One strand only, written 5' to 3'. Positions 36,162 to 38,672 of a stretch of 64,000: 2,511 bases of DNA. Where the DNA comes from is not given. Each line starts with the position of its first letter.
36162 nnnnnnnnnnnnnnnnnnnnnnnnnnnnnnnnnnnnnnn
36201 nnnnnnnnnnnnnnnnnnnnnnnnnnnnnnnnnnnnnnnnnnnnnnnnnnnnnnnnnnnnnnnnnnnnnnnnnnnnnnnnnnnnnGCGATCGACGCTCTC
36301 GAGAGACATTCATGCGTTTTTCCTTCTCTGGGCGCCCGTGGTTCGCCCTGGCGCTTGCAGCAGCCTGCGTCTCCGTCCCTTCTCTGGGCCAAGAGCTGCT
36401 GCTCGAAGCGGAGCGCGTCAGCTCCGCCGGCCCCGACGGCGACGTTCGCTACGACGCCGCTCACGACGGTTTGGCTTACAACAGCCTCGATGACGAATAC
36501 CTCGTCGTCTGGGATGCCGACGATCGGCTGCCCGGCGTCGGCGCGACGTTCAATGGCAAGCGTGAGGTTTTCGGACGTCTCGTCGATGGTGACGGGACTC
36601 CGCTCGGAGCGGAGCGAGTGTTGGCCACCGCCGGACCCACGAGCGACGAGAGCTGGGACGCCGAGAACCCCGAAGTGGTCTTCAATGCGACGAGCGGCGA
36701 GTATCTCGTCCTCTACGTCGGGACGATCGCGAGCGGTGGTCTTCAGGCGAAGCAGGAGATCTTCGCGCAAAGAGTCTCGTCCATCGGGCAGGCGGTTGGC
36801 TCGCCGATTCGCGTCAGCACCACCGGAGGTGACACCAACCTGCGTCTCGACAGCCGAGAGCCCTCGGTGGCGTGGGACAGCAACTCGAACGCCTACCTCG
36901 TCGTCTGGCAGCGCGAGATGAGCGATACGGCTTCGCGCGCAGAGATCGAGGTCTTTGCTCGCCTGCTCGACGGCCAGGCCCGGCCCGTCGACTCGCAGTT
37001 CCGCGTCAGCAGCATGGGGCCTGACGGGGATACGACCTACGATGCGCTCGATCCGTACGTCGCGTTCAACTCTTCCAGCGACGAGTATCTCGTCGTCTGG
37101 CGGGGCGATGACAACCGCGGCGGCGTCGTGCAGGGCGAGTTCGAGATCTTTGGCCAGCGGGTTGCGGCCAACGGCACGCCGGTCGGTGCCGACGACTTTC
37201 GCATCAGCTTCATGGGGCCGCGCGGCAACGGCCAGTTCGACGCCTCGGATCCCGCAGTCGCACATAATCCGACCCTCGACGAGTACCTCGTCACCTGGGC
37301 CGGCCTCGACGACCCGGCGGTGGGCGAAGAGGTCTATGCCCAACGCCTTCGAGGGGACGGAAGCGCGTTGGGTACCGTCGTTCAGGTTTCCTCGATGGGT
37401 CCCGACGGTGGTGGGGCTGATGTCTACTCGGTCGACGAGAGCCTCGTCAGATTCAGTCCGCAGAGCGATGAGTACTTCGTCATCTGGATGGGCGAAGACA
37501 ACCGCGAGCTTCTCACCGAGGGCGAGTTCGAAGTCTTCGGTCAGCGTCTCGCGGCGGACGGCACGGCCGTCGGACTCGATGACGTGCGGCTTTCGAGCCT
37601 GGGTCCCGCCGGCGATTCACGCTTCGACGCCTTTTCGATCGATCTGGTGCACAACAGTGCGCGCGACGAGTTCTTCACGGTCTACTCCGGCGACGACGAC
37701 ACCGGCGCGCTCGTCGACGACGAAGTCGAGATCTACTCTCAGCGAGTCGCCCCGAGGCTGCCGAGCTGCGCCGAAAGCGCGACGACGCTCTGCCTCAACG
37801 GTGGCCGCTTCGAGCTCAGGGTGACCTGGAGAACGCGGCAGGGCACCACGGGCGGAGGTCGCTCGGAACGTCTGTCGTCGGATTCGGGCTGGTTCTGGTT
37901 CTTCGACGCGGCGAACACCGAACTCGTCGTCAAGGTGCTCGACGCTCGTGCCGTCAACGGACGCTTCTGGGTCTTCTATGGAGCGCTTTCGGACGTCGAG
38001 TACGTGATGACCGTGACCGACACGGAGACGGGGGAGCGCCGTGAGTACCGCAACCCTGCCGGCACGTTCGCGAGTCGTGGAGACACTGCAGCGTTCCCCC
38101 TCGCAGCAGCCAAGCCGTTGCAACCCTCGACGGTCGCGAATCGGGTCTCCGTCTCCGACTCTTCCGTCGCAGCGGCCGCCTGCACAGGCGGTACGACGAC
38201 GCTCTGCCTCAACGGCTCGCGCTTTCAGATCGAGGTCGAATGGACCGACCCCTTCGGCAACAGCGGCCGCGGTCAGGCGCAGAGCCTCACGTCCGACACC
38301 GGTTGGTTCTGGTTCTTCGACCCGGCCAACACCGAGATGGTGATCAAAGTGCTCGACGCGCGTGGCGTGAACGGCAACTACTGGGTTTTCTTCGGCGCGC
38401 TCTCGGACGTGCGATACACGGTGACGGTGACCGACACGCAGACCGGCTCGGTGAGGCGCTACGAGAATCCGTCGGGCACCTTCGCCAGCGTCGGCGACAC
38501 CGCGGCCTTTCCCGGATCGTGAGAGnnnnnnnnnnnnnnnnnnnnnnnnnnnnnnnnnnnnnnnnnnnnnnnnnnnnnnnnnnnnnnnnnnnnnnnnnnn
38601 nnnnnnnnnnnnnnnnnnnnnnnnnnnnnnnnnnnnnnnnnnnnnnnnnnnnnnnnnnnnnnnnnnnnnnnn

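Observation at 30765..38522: Five-gene export-like operon behind an AT-rich island, running from a DUF1611-like P-loop protein to a secreted propeller protein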

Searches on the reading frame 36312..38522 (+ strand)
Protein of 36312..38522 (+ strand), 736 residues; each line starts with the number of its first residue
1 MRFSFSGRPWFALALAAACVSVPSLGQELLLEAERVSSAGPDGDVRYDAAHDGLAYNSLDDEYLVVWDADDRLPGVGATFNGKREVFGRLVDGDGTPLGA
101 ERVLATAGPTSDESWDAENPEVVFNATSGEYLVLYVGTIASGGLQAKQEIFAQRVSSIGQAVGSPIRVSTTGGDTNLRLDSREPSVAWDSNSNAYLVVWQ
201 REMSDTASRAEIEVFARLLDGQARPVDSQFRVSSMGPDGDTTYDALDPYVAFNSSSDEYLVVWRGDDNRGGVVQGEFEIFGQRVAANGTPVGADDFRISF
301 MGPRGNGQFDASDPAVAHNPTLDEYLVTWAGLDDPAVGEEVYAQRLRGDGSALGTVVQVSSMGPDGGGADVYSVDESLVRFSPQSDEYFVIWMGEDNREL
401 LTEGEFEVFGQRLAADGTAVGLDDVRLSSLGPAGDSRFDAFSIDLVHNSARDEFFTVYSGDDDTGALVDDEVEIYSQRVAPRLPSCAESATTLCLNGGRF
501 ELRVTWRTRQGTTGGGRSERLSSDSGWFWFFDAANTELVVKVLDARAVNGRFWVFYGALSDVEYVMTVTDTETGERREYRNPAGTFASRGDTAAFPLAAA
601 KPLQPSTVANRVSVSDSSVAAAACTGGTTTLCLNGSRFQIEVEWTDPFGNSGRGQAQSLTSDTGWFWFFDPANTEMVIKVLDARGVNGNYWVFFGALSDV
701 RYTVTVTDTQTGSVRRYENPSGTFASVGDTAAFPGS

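Call 5: search_protein_families(library=pfam, proteins=[window:36312-38522:+], max_evalue=0.1)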
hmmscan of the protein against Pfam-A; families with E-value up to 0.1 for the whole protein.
window:36312-38522:+ (736 aa): 1 family
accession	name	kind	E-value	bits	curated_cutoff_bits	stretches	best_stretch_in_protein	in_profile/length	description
PF18286.6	T3SS_ExsE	-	0.0015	18.9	27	0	89-103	32-46/46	Type III secretion system ExsE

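Call 6: search_protein_families(library=ncbifam, proteins=[window:36312-38522:+], max_evalue=0.1)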
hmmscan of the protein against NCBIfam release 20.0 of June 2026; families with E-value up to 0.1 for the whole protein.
window:36312-38522:+ (736 aa): 0 families

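Call 57: find_homologous_proteins(query=window:36312-38522:+)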
Query window:36312-38522:+ (736 aa): 900 proteins with E <= 0.001 among 8000 candidates; the best 120 are listed.
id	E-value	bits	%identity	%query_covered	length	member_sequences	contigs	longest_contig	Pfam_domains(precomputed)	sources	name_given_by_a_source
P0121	0.0e+0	1660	100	100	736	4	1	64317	-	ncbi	ncbi:MAG: hypothetical protein AAF690_03120 [Acidobacteriota bacterium]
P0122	6.9e-294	995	62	97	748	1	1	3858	-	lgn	-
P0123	5.7e-289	979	61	98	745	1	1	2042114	-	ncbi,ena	-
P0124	1.9e-282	957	60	99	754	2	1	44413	-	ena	-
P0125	3.5e-277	940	58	95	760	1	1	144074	-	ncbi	-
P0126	9.8e-276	935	42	62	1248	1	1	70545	PF22847.3,PF18962.8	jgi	jgi:hypothetical protein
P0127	9.6e-271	918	44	62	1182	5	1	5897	PF22847.3,PF18714.7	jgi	jgi:hypothetical protein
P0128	4.0e-269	913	42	60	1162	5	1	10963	PF22847.3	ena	-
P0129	8.4e-266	902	43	63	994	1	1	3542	PF22847.3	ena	-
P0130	1.4e-264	898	44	62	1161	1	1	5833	PF22847.3,PF00238.25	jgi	-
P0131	3.9e-263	893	44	61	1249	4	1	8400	PF22847.3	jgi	jgi:hypothetical protein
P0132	4.7e-261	886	57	98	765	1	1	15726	-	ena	-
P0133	3.0e-260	884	41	62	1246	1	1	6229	PF22847.3,PF18962.8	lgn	-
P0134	1.3e-258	878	39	62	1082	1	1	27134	PF22847.3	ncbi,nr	ncbi:MAG TPA: hypothetical protein VJT84_12970 [Gaiellaceae bacterium]|nr:hypothetical protein [Gaie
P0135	1.6e-257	875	43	60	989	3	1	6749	PF22847.3,PF00238.25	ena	-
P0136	1.6e-257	875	42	62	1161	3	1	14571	PF22847.3,PF00238.25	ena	-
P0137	4.9e-257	873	42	60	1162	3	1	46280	PF22847.3,PF00238.25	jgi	-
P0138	1.2e-256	872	39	64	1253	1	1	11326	PF22847.3,PF18962.8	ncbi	-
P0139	5.4e-256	870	39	61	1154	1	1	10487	PF22847.3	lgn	-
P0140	8.8e-256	869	44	62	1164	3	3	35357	PF22847.3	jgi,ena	-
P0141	3.8e-254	864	42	64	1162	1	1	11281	PF22847.3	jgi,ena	-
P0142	5.9e-254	863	41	60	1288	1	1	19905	PF22847.3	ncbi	-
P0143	9.0e-253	859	40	64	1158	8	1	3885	PF22847.3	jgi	-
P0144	1.8e-252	858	39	61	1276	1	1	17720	PF22847.3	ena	-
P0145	3.1e-252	857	42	64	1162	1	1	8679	PF22847.3,PF00238.25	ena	-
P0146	7.2e-252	856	44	62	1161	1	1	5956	PF22847.3,PF00238.25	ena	-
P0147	3.0e-251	854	55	95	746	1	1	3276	PF22847.3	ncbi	-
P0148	3.8e-251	854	43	62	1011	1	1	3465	PF22847.3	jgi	-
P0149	4.9e-251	853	41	60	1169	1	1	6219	PF22847.3,PF00238.25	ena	-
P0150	1.3e-250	852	43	61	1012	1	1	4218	PF22847.3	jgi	jgi:hypothetical protein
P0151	1.4e-250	852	43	62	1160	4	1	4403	PF22847.3,PF13724.12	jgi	-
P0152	1.9e-250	851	40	61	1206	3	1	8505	PF22847.3,PF00404.25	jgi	jgi:hypothetical protein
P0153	1.9e-249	848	40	65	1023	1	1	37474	PF22847.3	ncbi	-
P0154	7.2e-249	846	43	61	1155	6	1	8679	PF22847.3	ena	-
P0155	8.1e-247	839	42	62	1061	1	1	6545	PF22847.3,PF04616.21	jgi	-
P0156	5.2e-246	837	43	60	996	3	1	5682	PF25943.1,PF22847.3,PF00238.25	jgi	jgi:hypothetical protein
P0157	6.3e-246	836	43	62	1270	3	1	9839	PF22847.3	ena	-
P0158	6.8e-246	836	37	60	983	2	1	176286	PF22847.3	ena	-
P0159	4.1e-245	834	42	57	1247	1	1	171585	PF22847.3,PF18962.8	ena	-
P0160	5.1e-244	830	42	62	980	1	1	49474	PF22847.3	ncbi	-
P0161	8.4e-243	826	43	57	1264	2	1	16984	PF22847.3,PF18962.8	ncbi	-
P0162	7.8e-242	823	42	60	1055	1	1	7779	PF22847.3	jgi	-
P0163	1.3e-241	822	40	63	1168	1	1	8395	PF22847.3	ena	-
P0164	8.5e-241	819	42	62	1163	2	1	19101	PF22847.3,PF21465.3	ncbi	-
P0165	1.7e-239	815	41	64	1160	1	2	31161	PF22847.3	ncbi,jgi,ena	-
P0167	8.8e-237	806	41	62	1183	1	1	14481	PF22847.3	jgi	-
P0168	1.6e-235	802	40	62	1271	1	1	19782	PF22847.3,PF18962.8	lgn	-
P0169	2.2e-234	798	41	61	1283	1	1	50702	PF22847.3,PF18962.8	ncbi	ncbi:MAG: T9SS type A sorting domain-containing protein [Candidatus Eisenbacteria bacterium]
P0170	9.0e-234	796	38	62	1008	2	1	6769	PF22847.3,PF12106.15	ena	-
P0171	2.9e-233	795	42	60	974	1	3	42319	PF22847.3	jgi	jgi:hypothetical protein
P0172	1.4e-232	792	39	63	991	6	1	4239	PF22847.3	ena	-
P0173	3.8e-232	791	42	60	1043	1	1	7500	PF22847.3,PF04616.21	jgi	jgi:hypothetical protein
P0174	8.1e-232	790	43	63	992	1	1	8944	PF22847.3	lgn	-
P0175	7.6e-231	787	42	64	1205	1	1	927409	PF22847.3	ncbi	-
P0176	7.6e-231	787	40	62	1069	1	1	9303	PF22847.3,PF18714.7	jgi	jgi:hypothetical protein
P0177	7.1e-229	780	39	61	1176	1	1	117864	PF22847.3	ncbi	-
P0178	1.9e-228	779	39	64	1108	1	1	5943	PF22847.3,PF18962.8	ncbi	ncbi:MAG: T9SS type A sorting domain-containing protein [Bacteroidota bacterium]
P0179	2.2e-228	778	40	66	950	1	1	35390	PF22847.3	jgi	-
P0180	3.0e-228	778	43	60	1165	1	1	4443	PF22847.3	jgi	jgi:hypothetical protein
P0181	3.3e-228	778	41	62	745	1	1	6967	PF22847.3,PF13724.12,PF12106.15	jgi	jgi:hypothetical protein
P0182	1.1e-227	776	43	60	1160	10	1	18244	PF22847.3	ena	-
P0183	1.1e-226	773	40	67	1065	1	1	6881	PF22847.3,PF03412.22,PF12106.15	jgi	jgi:hypothetical protein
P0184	1.1e-226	773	38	62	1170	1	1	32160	PF22847.3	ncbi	-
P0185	9.4e-225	766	42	60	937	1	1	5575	PF22847.3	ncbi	-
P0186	2.5e-224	765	42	60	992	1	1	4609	PF22847.3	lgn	-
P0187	9.8e-224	763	40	61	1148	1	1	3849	PF22847.3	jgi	jgi:hypothetical protein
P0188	6.0e-223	760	39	65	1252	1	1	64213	PF22847.3,PF18962.8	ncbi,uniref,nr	ncbi:MAG: T9SS type A sorting domain-containing protein [Candidatus Eisenbacteria bacterium]|uniref:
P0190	3.2e-222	758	39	61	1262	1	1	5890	PF22847.3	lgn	-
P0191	1.7e-220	752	40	63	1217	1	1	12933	PF22847.3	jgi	jgi:hypothetical protein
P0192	3.3e-220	751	39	58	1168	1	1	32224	PF22847.3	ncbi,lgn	-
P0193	3.7e-220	751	40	64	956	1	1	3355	PF22847.3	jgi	jgi:hypothetical protein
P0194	8.0e-220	750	43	60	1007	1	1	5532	PF22847.3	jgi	jgi:hypothetical protein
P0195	8.2e-219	747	41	60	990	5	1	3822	PF22847.3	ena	-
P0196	6.5e-218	744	38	62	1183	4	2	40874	PF22847.3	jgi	jgi:hypothetical protein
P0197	2.0e-217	742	40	60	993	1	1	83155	PF22847.3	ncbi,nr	ncbi:MAG: hypothetical protein JW726_16545 [Anaerolineales bacterium]|nr:hypothetical protein [Anaer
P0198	2.2e-216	739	39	60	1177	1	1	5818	PF22847.3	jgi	jgi:hypothetical protein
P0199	1.1e-215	736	42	60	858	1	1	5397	PF22847.3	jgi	-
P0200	1.6e-215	736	39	53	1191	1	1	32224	PF22847.3,PF00385.31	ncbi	-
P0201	1.6e-215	736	41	62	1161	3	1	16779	PF22847.3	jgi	jgi:hypothetical protein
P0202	1.8e-215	736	42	61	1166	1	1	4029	PF22847.3,PF10854.14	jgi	jgi:hypothetical protein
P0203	1.3e-214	733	39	60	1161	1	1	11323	PF22847.3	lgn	-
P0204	2.2e-214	732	41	61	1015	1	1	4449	PF22847.3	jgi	jgi:hypothetical protein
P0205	2.4e-214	732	41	64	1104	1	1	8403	PF22847.3,PF18714.7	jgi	jgi:hypothetical protein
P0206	5.7e-213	727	42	60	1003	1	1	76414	PF22847.3,PF00238.25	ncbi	-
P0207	7.5e-212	724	41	62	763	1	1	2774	PF22847.3,PF00238.25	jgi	-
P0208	9.5e-212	723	38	63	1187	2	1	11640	PF22847.3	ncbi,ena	-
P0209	1.3e-211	723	42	60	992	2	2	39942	PF22847.3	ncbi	-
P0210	2.3e-208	712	40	60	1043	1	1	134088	PF22847.3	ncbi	ncbi:MAG: hypothetical protein R3E12_03215 [Candidatus Eisenbacteria bacterium]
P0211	7.4e-207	707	39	62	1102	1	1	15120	PF22847.3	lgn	-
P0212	9.8e-202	690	38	60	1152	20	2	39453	PF22847.3,PF03412.22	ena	-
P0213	2.2e-201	689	35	64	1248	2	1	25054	PF22847.3,PF18962.8,PF13860.13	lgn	-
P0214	2.4e-201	689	42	61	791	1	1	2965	PF22847.3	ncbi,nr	ncbi:MAG: hypothetical protein KDF65_01850, partial [Anaerolineae bacterium]|nr:hypothetical protein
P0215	8.0e-201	687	40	64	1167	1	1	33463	PF22847.3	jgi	jgi:hypothetical protein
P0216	1.3e-200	687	40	60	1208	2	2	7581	PF22847.3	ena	-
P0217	2.0e-200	686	41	62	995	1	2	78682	PF22847.3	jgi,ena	-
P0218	2.2e-199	683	38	59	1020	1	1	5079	PF22847.3,PF00385.31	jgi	jgi:hypothetical protein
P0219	2.1e-197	676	40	65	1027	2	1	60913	PF22847.3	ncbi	ncbi:MAG: hypothetical protein ACYS0G_04770 [Planctomycetota bacterium]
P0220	7.2e-196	671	37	62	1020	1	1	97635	PF22847.3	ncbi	-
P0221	1.1e-195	670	37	59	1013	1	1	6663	PF22847.3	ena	-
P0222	2.4e-195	669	39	65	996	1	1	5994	PF22847.3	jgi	jgi:hypothetical protein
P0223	6.1e-194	665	37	65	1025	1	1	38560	PF22847.3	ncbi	-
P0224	2.8e-193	662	38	61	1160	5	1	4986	PF22847.3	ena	-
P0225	1.7e-192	660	39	58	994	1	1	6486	PF22847.3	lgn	-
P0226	6.8e-191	654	37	66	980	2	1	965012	PF22847.3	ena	-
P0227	1.2e-190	654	35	60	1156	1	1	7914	PF22847.3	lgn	-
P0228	4.2e-190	652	41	60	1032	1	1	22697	PF22847.3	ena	-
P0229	7.4e-189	648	38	59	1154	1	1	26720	PF22847.3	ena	-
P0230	2.4e-187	643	41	62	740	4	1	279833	PF22847.3,PF18962.8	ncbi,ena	-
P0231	6.5e-185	635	38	60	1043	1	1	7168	PF22847.3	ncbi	-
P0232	3.8e-183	629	40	61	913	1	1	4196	PF22847.3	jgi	jgi:hypothetical protein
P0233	3.4e-182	626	39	60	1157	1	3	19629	PF22847.3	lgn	-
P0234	1.5e-181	624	39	59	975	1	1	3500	PF22847.3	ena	-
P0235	9.9e-179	614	38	63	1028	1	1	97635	PF22847.3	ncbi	-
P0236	3.1e-178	613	37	53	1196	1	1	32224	PF22847.3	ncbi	-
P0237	4.2e-178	612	41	61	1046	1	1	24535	PF22847.3,PF18962.8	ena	-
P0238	5.9e-176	605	35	60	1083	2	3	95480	PF22847.3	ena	-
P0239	7.4e-176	605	36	61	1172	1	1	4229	PF22847.3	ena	-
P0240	6.3e-174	598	40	60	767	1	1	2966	PF22847.3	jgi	jgi:hypothetical protein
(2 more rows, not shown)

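Call 58: search_protein_families(library=pfam, proteins=[P0126, P0134, P0147], max_evalue=0.001)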
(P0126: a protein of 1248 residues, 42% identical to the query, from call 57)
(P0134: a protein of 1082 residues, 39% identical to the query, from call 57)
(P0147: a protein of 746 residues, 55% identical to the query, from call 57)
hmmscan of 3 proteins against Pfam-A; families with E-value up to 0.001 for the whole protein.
P0126 (1248 aa): 1 family
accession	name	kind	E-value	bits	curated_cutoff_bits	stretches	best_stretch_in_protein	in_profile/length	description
PF18962.6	Por_Secre_tail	-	1.2e-07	32.4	27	1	1169-1246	1-75/75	Secretion system C-terminal sorting domain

P0134 (1082 aa): 1 family
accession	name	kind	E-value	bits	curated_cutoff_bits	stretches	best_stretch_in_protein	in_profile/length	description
PF13724.11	DNA_binding_2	-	0.00019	22.1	25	0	891-899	6-14/48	DNA-binding domain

P0147 (746 aa): 0 families

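Call 61: find_encoding_contigs(protein=P0121, flank=10000, max_places=2)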
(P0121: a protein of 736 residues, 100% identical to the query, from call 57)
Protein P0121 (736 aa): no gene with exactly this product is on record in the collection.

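Call 73: predict_structure(alignment_id=A3)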
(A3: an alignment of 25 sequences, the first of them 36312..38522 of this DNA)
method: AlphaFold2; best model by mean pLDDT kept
length: 736 residues; sequences in the alignment: 25
mean_pLDDT: 79.3   pTM: 0.71
mean pLDDT of the five models: 79.3, 78.7, 78.3, 76.7, 75.7
residues with pLDDT >= 90: 245; 70-90: 310; 50-70: 124; < 50: 57
segments of 3 or more residues with pLDDT < 50: 1-31, 74-78, 598-611
pLDDT, mean of each block of 10 residues (from residue 1): 33 36 34 74 75 95 94 51 86 89 85 87 97 95 83 95 94 87 96 96 77 95 94 84 92 95 86 82 94 89 83 96 96 83 94 91 59 88 92 76 79 86 75 79 94 92 65 87 74 83 87 85 76 69 63 67 83 77 60 58 32 59 82 87 81 83 74 68 71 70 87 81 58 63
secondary structure, 60 per line:
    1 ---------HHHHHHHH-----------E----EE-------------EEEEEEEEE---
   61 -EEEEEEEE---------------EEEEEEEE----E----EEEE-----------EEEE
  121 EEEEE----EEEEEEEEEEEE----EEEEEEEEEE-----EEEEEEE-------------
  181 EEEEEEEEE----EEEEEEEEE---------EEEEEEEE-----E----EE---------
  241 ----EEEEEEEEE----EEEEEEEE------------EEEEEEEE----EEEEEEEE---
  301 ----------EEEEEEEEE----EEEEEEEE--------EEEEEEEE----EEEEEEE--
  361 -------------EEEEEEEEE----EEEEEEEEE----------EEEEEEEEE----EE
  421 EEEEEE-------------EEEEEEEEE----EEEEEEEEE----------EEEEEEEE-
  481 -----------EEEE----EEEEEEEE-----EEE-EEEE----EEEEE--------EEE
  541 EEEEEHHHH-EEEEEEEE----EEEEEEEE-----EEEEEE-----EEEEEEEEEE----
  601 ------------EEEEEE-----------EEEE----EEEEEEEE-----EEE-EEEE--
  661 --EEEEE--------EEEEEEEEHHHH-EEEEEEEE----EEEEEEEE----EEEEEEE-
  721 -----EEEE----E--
elements in order (helices of 4 or more, strands of 3 or more residues): H10-17 E49-57 E62-69 E85-92 E102-105 E117-125 E130-141 E146-155 E161-167 E181-189 E194-202 E212-219 E245-253 E258-265 E278-285 E290-297 E311-319 E324-331 E340-347 E352-358 E374-382 E387-395 E406-414 E419-426 E440-448 E453-461 E472-479 E492-495 E500-507 E513-515 E517-520 E525-529 E538-545 H546-549 E551-558 E563-570 E576-581 E587-596 E613-618 E630-633 E638-645 E651-653 E655-658 E663-667 E676-683 H684-687 E689-696 E701-708 E713-719 E726-729

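Call 75: fold_search(model_id=the predicted structure, library=pdb)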
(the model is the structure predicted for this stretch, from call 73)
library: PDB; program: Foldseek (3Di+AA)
matches with E <= 10: 1401; with E <= 0.001: 309
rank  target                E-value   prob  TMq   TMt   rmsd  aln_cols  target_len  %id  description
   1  7ron                  7.6e-11  1.00  0.39  0.44   6.2       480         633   11  Crystal structure of the Friedel-Crafts alkylating enzyme CylK from Cylindospermum licheniforme (released 2022-03-23)
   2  2f25_B                8.3e-10  1.00  0.34  0.59   6.7       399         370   11  Crystal Structure of the Human Sialidase Neu2 E111Q Mutant in Complex with DANA Inhibitor (released 2006-11-21)
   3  4nc5                  9.1e-10  1.00  0.32  0.60   7.1       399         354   12  Human sialidase 2 in complex with 2,3-difluorosialic acid (covalent intermediate) (released 2013-11-06)
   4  8aa2_E                1.4e-09  1.00  0.25  0.35  18.5       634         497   11  Inactive levan utilisation machinery (utilisome) in the presence of levan fructo-oligosaccharides DP 15-25 (released 2023-06-07)
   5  6zqa_UQ               1.5e-09  1.00  0.25  0.23  22.2       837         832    9  Cryo-EM structure of the 90S pre-ribosome from Saccharomyces cerevisiae, state A (Poly-Ala) (released 2020-09-23)
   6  1s0i_A                1.7e-09  1.00  0.33  0.38  14.8       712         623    8  Trypanosoma cruzi trans-sialidase in complex with sialyl-lactose (Michaelis complex) (released 2004-05-18)
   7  2f27_B                2.2e-09  1.00  0.34  0.60   6.6       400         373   12  Crystal Structure of the Human Sialidase Neu2 E111Q-Q112E Double Mutant in Complex with DANA Inhibitor (released 2006-11-21)
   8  2f27_A                3.2e-09  1.00  0.33  0.59   6.6       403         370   12  Crystal Structure of the Human Sialidase Neu2 E111Q-Q112E Double Mutant in Complex with DANA Inhibitor (released 2006-11-21)
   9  1ms8_A                3.2e-09  1.00  0.33  0.37  14.7       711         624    9  Triclinic form of Trypanosoma cruzi trans-sialidase, in complex with 3-deoxy-2,3-dehydro-N-acetylneuraminic acid (DANA (released 2003-03-25)
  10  1ms0_A                4.1e-09  1.00  0.32  0.37  13.9       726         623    8  Monoclinic form of Trypanosoma cruzi trans-sialidase, in complex with 3-deoxy-2,3-dehydro-N-acetylneuraminic acid (DAN (released 2003-03-25)
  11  2f29_A                4.3e-09  1.00  0.33  0.59   6.7       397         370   12  Crystal Structure of the Human Sialidase Neu2 Q116E Mutant in Complex with DANA Inhibitor (released 2006-11-21)
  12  2f13                  5.2e-09  1.00  0.33  0.62   6.3       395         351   11  Crystal Structure of the Human Sialidase Neu2 in Complex with 2',3'- dihydroxypropyl ether mimetic Inhibitor (released 2006-11-21)
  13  8bbe_E                5.2e-09  1.00  0.31  0.22  16.3       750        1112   10  Structure of the IFT-A complex; IFT-A2 module (released 2022-12-21)
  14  5ho2                  5.8e-09  1.00  0.21  0.20  23.1       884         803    9  Crystal structure of AbnA (open conformation), a GH43 extracellular arabinanase from Geobacillus stearothermophilus (released 2017-02-01)
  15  1eut                  6.1e-09  1.00  0.34  0.40  16.4       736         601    9  SIALIDASE, LARGE 68KD FORM, COMPLEXED WITH GALACTOSE (released 1997-01-11)
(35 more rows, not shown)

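Call 82: search_protein_families(library=padloc, proteins=[window:36312-38522:+], max_evalue=0.001)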
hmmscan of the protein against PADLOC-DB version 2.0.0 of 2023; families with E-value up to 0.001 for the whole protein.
window:36312-38522:+ (736 aa): 0 families
